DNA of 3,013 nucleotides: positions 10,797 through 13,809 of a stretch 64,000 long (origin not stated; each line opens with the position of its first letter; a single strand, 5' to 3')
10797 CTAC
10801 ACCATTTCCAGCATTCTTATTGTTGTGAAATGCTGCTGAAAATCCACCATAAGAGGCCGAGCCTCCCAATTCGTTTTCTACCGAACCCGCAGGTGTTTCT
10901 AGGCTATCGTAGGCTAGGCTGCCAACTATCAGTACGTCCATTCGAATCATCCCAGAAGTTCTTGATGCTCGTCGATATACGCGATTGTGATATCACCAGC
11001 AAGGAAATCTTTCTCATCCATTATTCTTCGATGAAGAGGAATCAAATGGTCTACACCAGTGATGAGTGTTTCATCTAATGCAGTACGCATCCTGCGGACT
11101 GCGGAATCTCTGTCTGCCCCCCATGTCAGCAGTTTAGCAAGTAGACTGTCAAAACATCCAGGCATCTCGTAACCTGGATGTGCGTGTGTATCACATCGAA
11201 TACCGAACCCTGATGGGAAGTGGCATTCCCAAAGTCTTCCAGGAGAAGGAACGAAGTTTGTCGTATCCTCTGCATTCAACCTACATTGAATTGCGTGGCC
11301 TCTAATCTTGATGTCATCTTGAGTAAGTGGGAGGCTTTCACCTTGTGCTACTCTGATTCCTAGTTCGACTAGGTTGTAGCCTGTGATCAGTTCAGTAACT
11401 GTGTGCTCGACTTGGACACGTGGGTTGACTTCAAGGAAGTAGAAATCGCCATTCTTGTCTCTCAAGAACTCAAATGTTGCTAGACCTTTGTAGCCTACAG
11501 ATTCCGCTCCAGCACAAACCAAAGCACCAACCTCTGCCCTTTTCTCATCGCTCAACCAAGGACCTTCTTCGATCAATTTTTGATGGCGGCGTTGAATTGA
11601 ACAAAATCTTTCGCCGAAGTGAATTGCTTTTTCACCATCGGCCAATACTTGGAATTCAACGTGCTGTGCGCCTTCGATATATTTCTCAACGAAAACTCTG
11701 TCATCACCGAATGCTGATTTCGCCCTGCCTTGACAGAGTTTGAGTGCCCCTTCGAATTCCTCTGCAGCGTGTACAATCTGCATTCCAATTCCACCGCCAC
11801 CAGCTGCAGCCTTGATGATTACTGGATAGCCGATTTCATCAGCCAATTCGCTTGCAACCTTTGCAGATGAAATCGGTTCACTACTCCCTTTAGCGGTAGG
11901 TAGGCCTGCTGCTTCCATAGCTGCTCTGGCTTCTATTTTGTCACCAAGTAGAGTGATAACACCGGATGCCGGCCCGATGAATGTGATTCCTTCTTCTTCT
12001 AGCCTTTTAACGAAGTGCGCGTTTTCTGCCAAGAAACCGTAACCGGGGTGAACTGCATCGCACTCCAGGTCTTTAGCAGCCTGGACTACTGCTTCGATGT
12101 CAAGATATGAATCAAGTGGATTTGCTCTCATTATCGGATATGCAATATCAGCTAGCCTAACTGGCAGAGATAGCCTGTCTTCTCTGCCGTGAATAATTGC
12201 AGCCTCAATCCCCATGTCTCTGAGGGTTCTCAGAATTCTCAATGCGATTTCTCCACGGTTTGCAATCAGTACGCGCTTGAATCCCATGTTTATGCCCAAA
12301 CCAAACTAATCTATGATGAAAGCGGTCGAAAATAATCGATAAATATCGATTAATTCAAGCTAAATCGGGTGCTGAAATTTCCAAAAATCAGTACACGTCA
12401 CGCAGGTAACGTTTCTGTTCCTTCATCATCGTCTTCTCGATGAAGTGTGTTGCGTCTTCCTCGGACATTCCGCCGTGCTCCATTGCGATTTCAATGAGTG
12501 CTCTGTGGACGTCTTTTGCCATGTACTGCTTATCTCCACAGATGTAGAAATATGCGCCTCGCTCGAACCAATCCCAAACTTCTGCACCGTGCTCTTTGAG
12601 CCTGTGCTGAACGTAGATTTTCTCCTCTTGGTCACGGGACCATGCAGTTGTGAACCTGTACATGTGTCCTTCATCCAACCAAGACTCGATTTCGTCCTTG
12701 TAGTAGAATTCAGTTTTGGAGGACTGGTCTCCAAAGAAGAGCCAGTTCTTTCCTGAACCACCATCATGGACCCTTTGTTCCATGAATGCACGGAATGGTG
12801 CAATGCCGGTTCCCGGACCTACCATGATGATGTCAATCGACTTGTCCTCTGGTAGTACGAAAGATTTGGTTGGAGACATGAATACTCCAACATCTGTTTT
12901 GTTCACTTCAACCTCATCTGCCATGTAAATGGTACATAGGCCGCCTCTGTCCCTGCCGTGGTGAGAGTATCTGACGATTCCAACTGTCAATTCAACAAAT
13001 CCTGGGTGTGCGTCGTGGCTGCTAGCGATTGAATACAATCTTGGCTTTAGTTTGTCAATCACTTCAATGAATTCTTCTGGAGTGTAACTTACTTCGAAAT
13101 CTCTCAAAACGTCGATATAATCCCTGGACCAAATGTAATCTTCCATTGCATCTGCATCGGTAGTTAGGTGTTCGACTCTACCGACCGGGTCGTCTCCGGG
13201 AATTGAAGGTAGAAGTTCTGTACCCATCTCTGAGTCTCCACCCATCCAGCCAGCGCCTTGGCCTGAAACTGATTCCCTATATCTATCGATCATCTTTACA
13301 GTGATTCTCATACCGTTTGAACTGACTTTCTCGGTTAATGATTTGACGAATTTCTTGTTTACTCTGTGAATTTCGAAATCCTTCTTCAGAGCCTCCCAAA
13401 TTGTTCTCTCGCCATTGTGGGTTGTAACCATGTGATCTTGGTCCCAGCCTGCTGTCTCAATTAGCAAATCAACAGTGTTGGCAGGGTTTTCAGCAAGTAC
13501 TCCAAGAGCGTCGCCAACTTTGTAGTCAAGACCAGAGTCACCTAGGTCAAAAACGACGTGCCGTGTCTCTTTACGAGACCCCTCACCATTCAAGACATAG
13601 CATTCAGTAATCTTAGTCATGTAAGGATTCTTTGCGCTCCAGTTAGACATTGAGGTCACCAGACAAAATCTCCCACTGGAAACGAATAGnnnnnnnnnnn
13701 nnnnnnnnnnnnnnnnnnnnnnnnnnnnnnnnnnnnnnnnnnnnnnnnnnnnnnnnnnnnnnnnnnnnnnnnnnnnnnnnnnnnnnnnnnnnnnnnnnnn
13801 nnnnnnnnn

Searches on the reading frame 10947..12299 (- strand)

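Call 24: search_protein_families(library=pfam, proteins=[window:10947-12299:-], max_evalue=0.001)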
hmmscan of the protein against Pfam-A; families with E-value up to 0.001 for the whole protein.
window:10947-12299:- (450 aa): 9 families
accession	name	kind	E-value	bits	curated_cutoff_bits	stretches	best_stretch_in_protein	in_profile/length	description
PF02786.22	CPSase_L_D2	-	7.2e-62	209.1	19.8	1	120-324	1-209/211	Carbamoyl-phosphate synthase L chain, ATP binding domain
PF00289.28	Biotin_carb_N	-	2.1e-38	131.6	25.5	1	7-114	2-109/110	Biotin carboxylase, N-terminal domain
PF02785.25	Biotin_carb_C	-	5e-32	110.6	32.4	1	338-443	1-107/108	Biotin carboxylase C-terminal domain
PF07478.18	Dala_Dala_lig_C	-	4.3e-12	46.4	24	1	145-293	24-174/204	D-ala D-ala ligase C-terminus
PF02222.28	ATP-grasp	-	1.5e-08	35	27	1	128-295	3-163/179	ATP-grasp domain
PF02655.19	ATP-grasp_3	-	1e-06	29.4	23.2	1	119-296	2-158/160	ATP-grasp domain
PF01071.24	GARS_A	-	2.5e-05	24.6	27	1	120-228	2-108/194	Phosphoribosylglycinamide synthetase, ATP-grasp (A) domain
PF13535.11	ATP-grasp_4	-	0.0003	20.9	27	1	156-295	1-152/160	ATP-grasp domain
PF15632.11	ATPgrasp_Ter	-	0.00098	19.3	29.1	0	229-323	25-116/131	ATP-grasp in the biosynthetic pathway with Ter operon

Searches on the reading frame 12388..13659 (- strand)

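Call 24: search_protein_families(library=pfam, proteins=[window:12388-13659:-], max_evalue=0.001)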
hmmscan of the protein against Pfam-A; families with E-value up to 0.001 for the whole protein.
window:12388-13659:- (423 aa): 2 families
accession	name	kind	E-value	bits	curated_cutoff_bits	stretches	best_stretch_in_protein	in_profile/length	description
PF00667.26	FAD_binding_1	-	4.4e-27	95.6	32.3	2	7-88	3-86/222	FAD binding domain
PF00175.26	NAD_binding_1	-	5.9e-17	62.7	22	1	279-385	1-108/109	Oxidoreductase NAD-binding domain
